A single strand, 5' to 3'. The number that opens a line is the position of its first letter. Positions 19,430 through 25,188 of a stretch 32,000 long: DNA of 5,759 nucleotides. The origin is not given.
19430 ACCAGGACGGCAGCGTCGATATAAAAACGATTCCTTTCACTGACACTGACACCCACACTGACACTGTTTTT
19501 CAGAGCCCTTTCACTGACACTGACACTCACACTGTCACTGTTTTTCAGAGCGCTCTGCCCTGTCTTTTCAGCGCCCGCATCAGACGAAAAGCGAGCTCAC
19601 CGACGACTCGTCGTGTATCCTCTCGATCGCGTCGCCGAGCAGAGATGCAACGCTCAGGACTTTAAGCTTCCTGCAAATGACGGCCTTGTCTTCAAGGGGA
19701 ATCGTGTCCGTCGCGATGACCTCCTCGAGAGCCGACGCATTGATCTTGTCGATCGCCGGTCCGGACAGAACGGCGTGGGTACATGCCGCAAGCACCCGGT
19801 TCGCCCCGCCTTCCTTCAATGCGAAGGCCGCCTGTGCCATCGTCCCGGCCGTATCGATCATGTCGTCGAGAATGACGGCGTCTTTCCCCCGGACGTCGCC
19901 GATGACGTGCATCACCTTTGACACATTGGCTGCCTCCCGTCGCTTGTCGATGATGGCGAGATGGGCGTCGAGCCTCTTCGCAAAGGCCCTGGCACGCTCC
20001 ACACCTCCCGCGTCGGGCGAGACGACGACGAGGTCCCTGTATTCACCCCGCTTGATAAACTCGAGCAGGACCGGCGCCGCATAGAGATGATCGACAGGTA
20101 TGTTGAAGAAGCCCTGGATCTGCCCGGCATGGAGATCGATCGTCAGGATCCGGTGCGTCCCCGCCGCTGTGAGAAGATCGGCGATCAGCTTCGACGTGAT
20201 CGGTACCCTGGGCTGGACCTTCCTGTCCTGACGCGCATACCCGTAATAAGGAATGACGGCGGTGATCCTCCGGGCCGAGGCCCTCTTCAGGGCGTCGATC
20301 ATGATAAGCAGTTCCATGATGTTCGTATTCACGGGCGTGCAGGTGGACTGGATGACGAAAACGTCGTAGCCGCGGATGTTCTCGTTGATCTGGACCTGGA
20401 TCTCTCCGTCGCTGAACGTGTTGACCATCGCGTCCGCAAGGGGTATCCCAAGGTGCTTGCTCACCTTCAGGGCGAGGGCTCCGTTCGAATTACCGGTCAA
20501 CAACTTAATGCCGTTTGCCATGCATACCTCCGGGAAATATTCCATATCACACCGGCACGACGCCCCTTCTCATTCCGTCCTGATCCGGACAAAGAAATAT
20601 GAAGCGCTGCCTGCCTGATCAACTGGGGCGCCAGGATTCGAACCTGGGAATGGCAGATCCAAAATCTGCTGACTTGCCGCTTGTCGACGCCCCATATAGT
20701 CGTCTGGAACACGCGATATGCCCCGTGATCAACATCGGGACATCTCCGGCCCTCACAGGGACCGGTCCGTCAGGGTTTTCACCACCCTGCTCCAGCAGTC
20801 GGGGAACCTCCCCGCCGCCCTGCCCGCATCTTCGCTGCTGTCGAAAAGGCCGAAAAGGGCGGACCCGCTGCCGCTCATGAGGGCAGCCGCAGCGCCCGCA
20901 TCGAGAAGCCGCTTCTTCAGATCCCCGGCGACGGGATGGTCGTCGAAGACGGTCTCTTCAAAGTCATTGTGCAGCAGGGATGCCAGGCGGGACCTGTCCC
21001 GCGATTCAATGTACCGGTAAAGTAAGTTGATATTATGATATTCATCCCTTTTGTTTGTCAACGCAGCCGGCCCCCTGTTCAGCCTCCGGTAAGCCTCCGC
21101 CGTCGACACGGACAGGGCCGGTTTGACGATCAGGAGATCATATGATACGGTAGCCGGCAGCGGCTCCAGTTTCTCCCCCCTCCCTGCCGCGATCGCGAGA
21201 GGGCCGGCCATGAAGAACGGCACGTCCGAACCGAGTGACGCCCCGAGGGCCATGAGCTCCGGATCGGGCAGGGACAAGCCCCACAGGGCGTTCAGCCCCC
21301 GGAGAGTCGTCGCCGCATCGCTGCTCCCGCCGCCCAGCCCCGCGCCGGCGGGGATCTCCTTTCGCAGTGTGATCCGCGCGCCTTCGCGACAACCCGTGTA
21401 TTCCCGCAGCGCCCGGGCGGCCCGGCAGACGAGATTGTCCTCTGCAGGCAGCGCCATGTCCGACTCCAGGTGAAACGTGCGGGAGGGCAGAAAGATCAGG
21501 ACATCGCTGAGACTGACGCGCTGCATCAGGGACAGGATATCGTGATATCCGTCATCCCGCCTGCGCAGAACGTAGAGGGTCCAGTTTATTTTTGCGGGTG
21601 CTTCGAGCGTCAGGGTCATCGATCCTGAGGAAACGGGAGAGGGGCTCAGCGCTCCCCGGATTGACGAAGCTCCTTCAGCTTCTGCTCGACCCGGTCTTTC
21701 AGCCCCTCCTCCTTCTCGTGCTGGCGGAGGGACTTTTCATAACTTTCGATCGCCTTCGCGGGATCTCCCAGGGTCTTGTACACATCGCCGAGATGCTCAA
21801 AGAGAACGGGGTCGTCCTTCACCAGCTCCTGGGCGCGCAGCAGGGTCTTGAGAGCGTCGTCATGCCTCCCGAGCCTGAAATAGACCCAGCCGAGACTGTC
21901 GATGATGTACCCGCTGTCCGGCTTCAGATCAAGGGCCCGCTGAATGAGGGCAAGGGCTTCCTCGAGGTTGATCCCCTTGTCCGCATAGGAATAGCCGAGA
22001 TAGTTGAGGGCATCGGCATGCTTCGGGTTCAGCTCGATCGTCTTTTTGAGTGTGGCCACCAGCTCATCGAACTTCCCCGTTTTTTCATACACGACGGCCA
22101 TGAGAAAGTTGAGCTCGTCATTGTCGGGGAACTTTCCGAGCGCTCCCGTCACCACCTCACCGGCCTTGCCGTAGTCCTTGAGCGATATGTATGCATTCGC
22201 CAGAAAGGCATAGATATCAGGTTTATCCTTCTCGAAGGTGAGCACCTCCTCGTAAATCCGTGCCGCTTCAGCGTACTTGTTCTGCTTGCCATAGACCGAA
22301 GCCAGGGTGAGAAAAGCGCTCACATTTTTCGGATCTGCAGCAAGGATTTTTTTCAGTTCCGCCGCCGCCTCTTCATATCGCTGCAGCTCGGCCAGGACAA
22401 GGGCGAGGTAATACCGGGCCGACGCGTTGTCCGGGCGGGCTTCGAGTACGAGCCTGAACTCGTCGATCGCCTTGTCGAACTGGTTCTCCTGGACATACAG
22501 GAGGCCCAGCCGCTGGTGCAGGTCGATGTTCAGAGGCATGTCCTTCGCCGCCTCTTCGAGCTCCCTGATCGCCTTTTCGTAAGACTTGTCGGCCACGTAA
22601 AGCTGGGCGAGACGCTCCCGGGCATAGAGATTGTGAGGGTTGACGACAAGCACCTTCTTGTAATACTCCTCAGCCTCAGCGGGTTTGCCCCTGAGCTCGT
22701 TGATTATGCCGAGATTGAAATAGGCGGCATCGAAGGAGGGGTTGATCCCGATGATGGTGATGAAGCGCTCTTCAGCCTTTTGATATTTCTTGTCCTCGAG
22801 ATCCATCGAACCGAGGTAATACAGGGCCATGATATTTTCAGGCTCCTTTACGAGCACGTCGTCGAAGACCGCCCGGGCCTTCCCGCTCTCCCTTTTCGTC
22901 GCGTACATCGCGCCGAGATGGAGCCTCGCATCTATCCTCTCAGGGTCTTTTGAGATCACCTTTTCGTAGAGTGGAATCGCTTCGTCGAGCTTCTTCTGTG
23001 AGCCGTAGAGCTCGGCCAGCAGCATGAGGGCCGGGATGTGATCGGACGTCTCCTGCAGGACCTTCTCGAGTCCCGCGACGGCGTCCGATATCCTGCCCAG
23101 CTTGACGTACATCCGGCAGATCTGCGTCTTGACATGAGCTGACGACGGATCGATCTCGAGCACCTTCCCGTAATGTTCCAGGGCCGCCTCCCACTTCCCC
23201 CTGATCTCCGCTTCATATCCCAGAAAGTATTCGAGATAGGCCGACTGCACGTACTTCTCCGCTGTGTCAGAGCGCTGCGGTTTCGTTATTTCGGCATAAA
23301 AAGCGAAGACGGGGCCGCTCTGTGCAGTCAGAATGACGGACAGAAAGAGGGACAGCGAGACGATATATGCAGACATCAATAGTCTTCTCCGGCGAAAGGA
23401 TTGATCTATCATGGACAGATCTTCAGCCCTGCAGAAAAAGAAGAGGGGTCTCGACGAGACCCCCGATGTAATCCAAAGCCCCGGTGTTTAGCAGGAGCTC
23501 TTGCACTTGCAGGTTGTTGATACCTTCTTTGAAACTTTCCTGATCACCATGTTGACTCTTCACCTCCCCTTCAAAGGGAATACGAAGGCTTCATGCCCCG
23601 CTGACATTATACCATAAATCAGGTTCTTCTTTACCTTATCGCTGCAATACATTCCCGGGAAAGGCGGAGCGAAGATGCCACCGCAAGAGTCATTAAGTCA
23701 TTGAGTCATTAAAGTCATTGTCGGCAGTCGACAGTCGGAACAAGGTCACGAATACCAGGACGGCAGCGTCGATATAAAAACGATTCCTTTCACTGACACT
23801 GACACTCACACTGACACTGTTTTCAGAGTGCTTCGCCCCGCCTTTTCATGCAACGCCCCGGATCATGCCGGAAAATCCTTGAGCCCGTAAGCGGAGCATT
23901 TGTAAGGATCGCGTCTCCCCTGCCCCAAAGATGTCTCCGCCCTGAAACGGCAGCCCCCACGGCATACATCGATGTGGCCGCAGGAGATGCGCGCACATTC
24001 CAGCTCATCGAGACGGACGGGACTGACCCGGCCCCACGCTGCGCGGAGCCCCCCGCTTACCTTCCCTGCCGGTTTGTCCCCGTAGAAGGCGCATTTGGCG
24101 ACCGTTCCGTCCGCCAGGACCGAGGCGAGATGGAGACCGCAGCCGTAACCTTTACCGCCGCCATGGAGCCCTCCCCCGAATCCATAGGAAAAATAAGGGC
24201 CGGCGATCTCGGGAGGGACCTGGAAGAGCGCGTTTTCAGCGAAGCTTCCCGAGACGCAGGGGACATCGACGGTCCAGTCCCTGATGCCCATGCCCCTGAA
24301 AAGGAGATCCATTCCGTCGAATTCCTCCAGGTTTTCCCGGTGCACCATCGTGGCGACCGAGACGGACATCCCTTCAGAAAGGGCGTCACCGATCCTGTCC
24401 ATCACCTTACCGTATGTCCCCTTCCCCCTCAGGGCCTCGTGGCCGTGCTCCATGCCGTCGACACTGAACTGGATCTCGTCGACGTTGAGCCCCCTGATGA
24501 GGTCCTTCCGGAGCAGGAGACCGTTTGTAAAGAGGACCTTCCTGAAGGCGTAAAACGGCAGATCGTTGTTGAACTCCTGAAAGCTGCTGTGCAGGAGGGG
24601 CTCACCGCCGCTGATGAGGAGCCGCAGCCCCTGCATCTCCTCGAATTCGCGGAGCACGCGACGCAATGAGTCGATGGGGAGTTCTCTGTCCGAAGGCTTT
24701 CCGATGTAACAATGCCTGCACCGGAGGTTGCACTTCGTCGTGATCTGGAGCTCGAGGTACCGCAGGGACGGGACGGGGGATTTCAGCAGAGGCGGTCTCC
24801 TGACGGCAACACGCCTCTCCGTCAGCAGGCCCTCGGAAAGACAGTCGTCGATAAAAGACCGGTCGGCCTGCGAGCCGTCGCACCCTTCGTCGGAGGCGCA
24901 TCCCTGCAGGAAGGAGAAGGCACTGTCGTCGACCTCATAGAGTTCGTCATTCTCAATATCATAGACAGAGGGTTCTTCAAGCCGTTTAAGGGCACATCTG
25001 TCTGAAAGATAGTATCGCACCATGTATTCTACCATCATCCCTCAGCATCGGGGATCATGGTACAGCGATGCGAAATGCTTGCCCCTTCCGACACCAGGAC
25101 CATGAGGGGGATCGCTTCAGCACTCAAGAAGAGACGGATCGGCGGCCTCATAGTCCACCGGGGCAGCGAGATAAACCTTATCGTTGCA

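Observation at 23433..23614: Complete unannotated mini transcription unit: extended -10 promoter, SD, 20-codon Lys/Cys-rich ORF, intrinsic terminator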

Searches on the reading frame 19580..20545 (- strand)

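Call 4: search_protein_families(library=ncbifam, proteins=[window:19580-20545:-], max_evalue=0.01)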
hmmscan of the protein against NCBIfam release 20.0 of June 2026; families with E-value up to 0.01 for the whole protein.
window:19580-20545:- (321 aa): 18 families
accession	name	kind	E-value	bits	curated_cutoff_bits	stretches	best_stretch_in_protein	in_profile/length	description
NF002320.0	PRK01259.1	subfamily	2.2e-145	483.9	297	1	10-320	4-314/316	ribose-phosphate diphosphokinase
NF002758.0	PRK02812.1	equivalog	1.7e-129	431.7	518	1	11-320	20-329/330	ribose-phosphate pyrophosphokinase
NF003428.0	PRK04923.1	equivalog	4.1e-128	427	536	1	15-321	9-318/319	ribose-phosphate diphosphokinase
NF002618.0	PRK02269.1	equivalog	7.3e-125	416.8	460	1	12-320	5-316/321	ribose-phosphate diphosphokinase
TIGR01251.1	ribP_PPkin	subfamily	3e-124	414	113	1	14-320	2-308/309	ribose-phosphate diphosphokinase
NF002844.0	PRK03092.1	equivalog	6.4e-112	374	438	1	13-320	12-322/326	ribose-phosphate diphosphokinase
NF002686.0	PRK02458.1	equivalog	7e-99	331.3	506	1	11-320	8-316/323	ribose-phosphate diphosphokinase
NF001815.0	PRK00553.1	equivalog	4e-90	302.3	484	1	24-320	21-321/332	ribose-phosphate pyrophosphokinase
NF002095.0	PRK00934.1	equivalog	2e-69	233.9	296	1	15-289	3-274/287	ribose-phosphate diphosphokinase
NF005537.0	PRK07199.1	subfamily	2.7e-45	154.7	322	1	19-299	9-290/301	ribose-phosphate diphosphokinase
NF005299.0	PRK06827.1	subfamily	1.9e-42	145.3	327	1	39-319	58-367/383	phosphoribosylpyrophosphate synthetase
NF002620.0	PRK02277.1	subfamily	7.7e-07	29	115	1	159-270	75-188/201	orotate phosphoribosyltransferase-like protein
TIGR01367.1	pyrE_Therm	equivalog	7e-05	22.5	150.25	1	172-256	60-141/187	orotate phosphoribosyltransferase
NF001097.0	PRK00129.1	equivalog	0.00022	21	114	1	196-272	97-174/209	uracil phosphoribosyltransferase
NF002635.0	PRK02304.1-4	subfamily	0.00042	19.9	146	1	174-249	58-144/188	adenine phosphoribosyltransferase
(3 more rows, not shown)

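Call 5: search_protein_families(library=pfam, proteins=[window:19580-20545:-], max_evalue=0.01)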
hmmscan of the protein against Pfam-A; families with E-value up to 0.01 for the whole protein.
window:19580-20545:- (321 aa): 3 families
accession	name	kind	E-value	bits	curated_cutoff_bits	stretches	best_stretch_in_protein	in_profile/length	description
PF13793.12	Pribosyltran_N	-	1.7e-56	189.6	25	1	13-129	1-117/117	N-terminal domain of ribose phosphate pyrophosphokinase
PF14572.12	Pribosyl_synth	-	1.3e-31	110.5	27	1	211-320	74-183/184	Phosphoribosyl synthetase-associated domain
PF00156.33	Pribosyltran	-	2.2e-18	66.5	26.3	1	168-271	27-138/158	Phosphoribosyl transferase domain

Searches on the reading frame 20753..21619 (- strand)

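Call 4: search_protein_families(library=ncbifam, proteins=[window:20753-21619:-], max_evalue=0.01)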
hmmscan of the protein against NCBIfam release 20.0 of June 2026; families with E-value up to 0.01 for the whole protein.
window:20753-21619:- (288 aa): 12 families
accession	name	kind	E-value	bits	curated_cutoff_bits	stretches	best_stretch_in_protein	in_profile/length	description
TIGR00154.1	ispE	equivalog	3.2e-66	223.9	138.7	1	1-266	1-265/294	4-(cytidine 5'-diphospho)-2-C-methyl-D-erythritol kinase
NF011202.0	PRK14608.1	equivalog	4e-57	193.7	204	1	2-272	9-278/294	4-(cytidine 5'-diphospho)-2-C-methyl-D-erythritol kinase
NF002870.0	PRK03188.1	equivalog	5.5e-55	186.2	286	1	2-268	10-279/310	4-(cytidine 5'-diphospho)-2-C-methyl-D-erythritol kinase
NF011205.0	PRK14611.1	equivalog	2.9e-53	181.1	364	1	5-267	4-260/275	4-(cytidine 5'-diphospho)-2-C-methyl-D-erythritol kinase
NF011207.0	PRK14613.1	equivalog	5.2e-34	117.8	359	1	61-265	74-276/297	4-(cytidine 5'-diphospho)-2-C-methyl-D-erythritol kinase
NF003216.0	PRK04181.1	equivalog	1e-31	110.6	191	1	5-257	3-252/257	4-(cytidine 5'-diphospho)-2-C-methyl-D-erythritol kinase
NF002288.1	PRK01212.1-4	equivalog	3.3e-17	62.5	194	1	54-277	50-283/303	homoserine kinase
TIGR00191.1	thrB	equivalog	4e-12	45.6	168.25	1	54-263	49-269/304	homoserine kinase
NF004568.0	PRK05905.1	equivalog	5.8e-12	45.8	321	1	61-256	70-253/261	4-(cytidine 5'-diphospho)-2-C-methyl-D-erythritol kinase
TIGR01920.1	Shik_kin_archae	equivalog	1.5e-07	31.1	126.85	1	59-132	48-121/266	shikimate kinase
NF009948.0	PRK13412.1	equivalog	0.00015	19.6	721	1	80-122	726-768/974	bifunctional fucokinase/fucose-1-phosphate guanylyltransferase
NF003036.0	PRK03926.1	equivalog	0.00043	19.5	403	1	47-130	42-125/302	mevalonate kinase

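Call 5: search_protein_families(library=pfam, proteins=[window:20753-21619:-], max_evalue=0.01)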
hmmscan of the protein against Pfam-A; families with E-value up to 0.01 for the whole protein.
window:20753-21619:- (288 aa): 2 families
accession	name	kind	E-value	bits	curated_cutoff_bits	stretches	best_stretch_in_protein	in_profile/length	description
PF00288.32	GHMP_kinases_N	-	6.6e-20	71.6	22.3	1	62-139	1-86/87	GHMP kinases N terminal domain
PF08544.19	GHMP_kinases_C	-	2e-10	41.4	21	1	203-274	4-81/85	GHMP kinases C terminal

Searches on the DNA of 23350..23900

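Call 7: search_rna_families(source=window, start=23350, end=23900, threshold=evalue, max_evalue=10)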
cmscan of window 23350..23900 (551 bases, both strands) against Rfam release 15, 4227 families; matches with E-value up to 10: 2.
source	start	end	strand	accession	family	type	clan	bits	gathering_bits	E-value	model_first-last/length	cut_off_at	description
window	23369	23426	+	RF01576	DdR8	Gene; snRNA; snoRNA; CD-box;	-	15.3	80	3.9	32-88/88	no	D. discoideum snoRNA DdR8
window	23744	23798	+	RF01146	sR15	Gene; snRNA; snoRNA; CD-box;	-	14.1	40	8.6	1-65/65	no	Small nucleolar RNA sR15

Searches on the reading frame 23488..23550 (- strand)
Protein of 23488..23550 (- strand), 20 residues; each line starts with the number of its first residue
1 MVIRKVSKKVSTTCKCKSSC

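Call 4: search_protein_families(library=ncbifam, proteins=[window:23488-23550:-], max_evalue=0.01)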
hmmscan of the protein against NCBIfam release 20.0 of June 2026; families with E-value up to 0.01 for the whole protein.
window:23488-23550:- (20 aa): 0 families

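Call 5: search_protein_families(library=pfam, proteins=[window:23488-23550:-], max_evalue=0.01)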
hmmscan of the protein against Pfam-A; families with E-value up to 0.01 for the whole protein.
window:23488-23550:- (20 aa): 0 families

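Call 23: list_cluster_members(proteins=[window:23491-23550:-, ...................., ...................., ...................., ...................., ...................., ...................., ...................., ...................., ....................])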
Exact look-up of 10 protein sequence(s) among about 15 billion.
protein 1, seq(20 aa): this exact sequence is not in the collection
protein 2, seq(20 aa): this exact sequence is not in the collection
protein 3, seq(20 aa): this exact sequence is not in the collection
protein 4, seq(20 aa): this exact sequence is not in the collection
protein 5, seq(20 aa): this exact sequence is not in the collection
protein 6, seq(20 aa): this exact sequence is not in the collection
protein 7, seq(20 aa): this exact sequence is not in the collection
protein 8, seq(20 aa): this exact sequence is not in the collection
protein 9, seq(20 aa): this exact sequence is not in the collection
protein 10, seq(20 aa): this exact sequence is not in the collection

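Call 57: search_protein_families(library=ncbifam, proteins=[window:23491-23550:-], max_evalue=10)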
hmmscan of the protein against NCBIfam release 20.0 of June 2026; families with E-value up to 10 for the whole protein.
seq(20 aa): 0 families

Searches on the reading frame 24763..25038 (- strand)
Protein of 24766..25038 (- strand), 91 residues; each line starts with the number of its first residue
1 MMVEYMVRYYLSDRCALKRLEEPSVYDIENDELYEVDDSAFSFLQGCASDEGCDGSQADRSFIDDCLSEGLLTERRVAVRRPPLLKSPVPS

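Call 44: search_protein_families(library=pfam, proteins=[window:24766-25038:-], max_evalue=10)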
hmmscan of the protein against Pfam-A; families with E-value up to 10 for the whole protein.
window:24766-25038:- (91 aa): 0 families

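Call 57: search_protein_families(library=ncbifam, proteins=[window:24766-25038:-], max_evalue=10)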
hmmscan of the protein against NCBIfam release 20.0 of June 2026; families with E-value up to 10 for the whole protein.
window:24766-25038:- (91 aa): 0 families

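Call 60: predict_structure(alignment_id=A5)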
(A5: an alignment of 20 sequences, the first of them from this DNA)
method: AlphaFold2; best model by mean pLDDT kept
length: 92 residues; sequences in the alignment: 20
mean_pLDDT: 82.7   pTM: 0.72
mean pLDDT of the five models: 82.7, 82.2, 80.2, 79.7, 78.6
residues with pLDDT >= 90: 52; 70-90: 21; 50-70: 12; < 50: 7
segments of 3 or more residues with pLDDT < 50: 90-92
pLDDT, mean of each block of 10 residues (from residue 1): 67 90 91 92 91 88 93 85 53 44
secondary structure, 60 per line:
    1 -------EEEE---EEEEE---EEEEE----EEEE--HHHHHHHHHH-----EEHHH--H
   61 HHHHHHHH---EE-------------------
elements in order: E8-11 E15-19 E23-27 E32-35 H38-47 H60-68

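Call 62: fold_search(model_id=the predicted structure, library=pdb)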
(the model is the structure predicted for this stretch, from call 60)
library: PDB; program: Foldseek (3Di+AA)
matches with E <= 10: 268; with E <= 0.001: 0
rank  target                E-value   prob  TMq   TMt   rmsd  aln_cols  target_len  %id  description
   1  5v1v_A                1.2e-02  1.00  0.56  0.58   3.1        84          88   12  TbiB1 in Complex with the TbiA(alpha) Leader Peptide (released 2018-09-05)
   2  5v1u_D                8.5e-02  0.97  0.49  0.54   4.1        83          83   13  TbiB1 in Complex with the TbiA(beta) Leader Peptide (released 2018-09-05)
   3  5v1u_C                1.0e-01  0.95  0.49  0.53   4.1        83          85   13  TbiB1 in Complex with the TbiA(beta) Leader Peptide (released 2018-09-05)
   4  5v1u_A                1.3e-01  0.93  0.49  0.53   5.4        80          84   15  TbiB1 in Complex with the TbiA(beta) Leader Peptide (released 2018-09-05)
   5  5v1u_B                1.8e-01  0.92  0.49  0.52   4.1        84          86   13  TbiB1 in Complex with the TbiA(beta) Leader Peptide (released 2018-09-05)
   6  6jx3_B                3.2e-01  0.63  0.39  0.42   7.4        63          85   11  Lasso peptide synthetase B1 complexed with the leader peptide (released 2019-06-26)
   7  5lq4_A                3.4e-01  0.47  0.47  0.13   6.3        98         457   12  The Structure of ThcOx, the First Oxidase Protein from the Cyanobactin Pathways (released 2016-11-09)
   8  4v1u_A                4.2e-01  0.28  0.40  0.07   5.2        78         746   15  Heterocyclase in complex with substrate and Cofactor (released 2015-01-14)
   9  5lq4_B                7.1e-01  0.33  0.48  0.13   6.1        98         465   12  The Structure of ThcOx, the First Oxidase Protein from the Cyanobactin Pathways (released 2016-11-09)
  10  4v1v_B                7.1e-01  0.23  0.43  0.08   5.2        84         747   14  Heterocyclase in complex with substrate and Cofactor (released 2015-01-14)
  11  5why_A                8.1e-01  0.38  0.41  0.11   5.3        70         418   17  Structural Insights into Thioether Bond Formation in the Biosynthesis of Sactipeptides (released 2017-07-26)
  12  4v1u_B                8.1e-01  0.23  0.41  0.07   4.9        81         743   15  Heterocyclase in complex with substrate and Cofactor (released 2015-01-14)
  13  8pz5_A                9.2e-01  0.38  0.48  0.12   5.6        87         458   13  Structure of ThcOx, solved at wavelength 3.099 A (released 2023-10-25)
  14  5why_B                9.2e-01  0.33  0.37  0.10   3.9        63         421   19  Structural Insights into Thioether Bond Formation in the Biosynthesis of Sactipeptides (released 2017-07-26)
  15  4v1t_B                1.1e+00  0.20  0.43  0.08   5.3        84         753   15  Heterocyclase in complex with substrate and Cofactor (released 2015-01-14)
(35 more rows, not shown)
